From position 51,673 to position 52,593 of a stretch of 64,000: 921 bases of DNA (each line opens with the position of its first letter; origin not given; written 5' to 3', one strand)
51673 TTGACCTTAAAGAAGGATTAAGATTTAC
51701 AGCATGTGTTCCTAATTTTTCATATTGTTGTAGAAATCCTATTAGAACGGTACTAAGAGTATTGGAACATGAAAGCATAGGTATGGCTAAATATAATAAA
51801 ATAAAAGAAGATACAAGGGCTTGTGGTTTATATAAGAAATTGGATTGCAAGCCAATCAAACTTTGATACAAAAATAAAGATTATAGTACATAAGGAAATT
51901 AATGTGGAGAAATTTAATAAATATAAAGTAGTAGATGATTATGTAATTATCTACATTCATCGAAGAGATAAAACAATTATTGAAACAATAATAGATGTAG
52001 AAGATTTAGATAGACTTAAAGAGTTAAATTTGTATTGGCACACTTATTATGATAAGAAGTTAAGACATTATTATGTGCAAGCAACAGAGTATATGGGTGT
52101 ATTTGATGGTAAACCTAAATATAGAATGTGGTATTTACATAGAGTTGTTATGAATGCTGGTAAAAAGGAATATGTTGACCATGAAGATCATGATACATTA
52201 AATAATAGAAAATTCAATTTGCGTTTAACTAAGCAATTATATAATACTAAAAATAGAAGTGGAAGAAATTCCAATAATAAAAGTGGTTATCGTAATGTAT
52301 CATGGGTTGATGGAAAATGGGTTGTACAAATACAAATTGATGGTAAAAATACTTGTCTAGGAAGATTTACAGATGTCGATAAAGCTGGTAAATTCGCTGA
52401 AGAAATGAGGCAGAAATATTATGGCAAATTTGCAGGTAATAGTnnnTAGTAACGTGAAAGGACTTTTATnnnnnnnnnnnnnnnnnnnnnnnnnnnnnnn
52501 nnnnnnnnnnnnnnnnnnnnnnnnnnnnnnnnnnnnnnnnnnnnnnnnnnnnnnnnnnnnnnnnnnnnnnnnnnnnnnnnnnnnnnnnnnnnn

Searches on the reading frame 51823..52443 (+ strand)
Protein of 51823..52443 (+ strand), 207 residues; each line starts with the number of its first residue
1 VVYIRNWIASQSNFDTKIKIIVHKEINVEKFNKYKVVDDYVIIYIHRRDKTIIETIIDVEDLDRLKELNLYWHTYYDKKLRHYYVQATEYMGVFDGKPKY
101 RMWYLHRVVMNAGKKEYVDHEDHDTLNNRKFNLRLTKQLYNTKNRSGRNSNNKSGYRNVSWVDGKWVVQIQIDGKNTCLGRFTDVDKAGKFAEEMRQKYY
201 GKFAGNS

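Call 61: search_protein_families(library=pfam, proteins=[window:51823-52443:+], max_evalue=0.01)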
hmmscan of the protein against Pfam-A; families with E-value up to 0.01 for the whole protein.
window:51823-52443:+ (207 aa): 2 families
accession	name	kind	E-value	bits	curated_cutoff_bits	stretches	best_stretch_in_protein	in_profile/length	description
PF13392.12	HNH_3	-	0.0019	18.3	24.8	1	114-141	17-44/46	HNH endonuclease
PF18985.5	DUF5718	-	0.0048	16.9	25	1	8-54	94-140/250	Family of unknown function (DUF5718)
